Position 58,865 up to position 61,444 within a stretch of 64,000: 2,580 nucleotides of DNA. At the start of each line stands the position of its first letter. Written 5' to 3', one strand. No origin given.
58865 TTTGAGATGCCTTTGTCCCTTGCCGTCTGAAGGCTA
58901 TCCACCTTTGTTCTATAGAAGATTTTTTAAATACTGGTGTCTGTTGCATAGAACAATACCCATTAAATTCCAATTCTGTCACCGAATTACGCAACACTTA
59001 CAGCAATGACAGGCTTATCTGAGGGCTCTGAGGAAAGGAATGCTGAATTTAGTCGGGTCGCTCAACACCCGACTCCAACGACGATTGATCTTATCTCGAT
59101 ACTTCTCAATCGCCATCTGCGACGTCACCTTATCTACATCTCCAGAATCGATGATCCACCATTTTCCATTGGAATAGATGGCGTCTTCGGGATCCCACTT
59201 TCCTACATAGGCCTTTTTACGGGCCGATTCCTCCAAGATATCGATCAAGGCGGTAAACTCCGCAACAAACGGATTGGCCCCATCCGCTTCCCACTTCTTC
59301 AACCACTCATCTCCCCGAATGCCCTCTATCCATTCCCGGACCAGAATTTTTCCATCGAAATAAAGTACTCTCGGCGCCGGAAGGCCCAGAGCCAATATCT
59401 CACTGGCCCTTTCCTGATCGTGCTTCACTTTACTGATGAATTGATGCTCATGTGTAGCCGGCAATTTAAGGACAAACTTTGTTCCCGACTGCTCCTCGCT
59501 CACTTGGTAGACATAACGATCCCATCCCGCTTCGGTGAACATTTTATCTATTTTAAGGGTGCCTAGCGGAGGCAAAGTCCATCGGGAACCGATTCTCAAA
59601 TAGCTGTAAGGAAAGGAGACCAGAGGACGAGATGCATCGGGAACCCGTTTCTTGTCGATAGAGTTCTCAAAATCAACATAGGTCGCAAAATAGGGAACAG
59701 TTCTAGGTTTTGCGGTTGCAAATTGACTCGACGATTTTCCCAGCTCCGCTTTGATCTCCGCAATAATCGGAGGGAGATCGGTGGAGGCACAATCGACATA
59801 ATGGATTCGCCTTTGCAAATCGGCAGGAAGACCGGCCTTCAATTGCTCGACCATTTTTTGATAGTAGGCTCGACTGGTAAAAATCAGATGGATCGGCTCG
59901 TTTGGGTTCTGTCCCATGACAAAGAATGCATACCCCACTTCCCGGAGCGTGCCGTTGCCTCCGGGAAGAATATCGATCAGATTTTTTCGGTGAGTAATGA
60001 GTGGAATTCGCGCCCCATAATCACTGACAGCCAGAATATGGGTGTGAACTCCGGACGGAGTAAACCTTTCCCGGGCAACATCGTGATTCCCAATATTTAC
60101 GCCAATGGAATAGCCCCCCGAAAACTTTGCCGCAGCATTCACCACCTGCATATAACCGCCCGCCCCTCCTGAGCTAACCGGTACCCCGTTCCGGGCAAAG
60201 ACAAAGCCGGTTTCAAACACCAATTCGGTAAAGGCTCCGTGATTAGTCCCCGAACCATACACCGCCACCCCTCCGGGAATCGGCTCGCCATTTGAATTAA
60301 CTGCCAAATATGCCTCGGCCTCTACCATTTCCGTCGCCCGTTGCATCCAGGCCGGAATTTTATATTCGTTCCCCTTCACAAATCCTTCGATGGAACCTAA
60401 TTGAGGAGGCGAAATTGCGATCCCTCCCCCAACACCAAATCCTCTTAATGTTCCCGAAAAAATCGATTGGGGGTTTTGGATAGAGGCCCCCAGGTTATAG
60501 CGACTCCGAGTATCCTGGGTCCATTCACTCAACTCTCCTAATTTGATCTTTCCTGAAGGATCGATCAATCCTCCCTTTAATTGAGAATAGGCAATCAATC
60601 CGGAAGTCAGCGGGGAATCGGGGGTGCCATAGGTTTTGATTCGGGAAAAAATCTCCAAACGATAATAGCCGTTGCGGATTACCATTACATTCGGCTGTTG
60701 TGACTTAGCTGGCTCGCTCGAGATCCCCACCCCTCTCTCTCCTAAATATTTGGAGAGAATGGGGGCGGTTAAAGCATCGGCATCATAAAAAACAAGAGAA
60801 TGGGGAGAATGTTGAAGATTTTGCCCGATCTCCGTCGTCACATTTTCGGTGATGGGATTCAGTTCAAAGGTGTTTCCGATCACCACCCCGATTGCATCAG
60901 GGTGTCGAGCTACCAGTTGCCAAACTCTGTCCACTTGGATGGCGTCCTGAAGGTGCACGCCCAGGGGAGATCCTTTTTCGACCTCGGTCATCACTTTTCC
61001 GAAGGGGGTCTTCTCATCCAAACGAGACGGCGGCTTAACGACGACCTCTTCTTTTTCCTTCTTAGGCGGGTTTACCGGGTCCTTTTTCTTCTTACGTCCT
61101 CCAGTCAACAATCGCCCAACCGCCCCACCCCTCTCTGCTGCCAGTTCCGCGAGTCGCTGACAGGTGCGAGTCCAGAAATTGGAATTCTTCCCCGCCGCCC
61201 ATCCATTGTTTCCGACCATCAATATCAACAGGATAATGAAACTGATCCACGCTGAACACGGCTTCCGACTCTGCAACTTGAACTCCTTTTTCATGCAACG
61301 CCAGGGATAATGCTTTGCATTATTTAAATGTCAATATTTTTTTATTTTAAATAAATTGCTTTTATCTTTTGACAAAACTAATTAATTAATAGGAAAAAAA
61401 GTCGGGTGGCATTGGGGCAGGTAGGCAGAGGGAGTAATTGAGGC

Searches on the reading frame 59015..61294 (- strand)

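Call 17: search_protein_families(library=pfam, proteins=[window:59015-61294:-], max_evalue=0.0001)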
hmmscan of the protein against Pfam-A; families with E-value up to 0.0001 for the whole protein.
window:59015-61294:- (759 aa): 2 families
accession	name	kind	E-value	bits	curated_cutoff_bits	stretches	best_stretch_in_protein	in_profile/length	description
PF18306.6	LDcluster4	-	2.5e-08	34.1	26.3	1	343-457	4-114/151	SLOG cluster4 family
PF03641.19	Lysine_decarbox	-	5.7e-06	27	27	1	382-487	1-103/131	Possible lysine decarboxylase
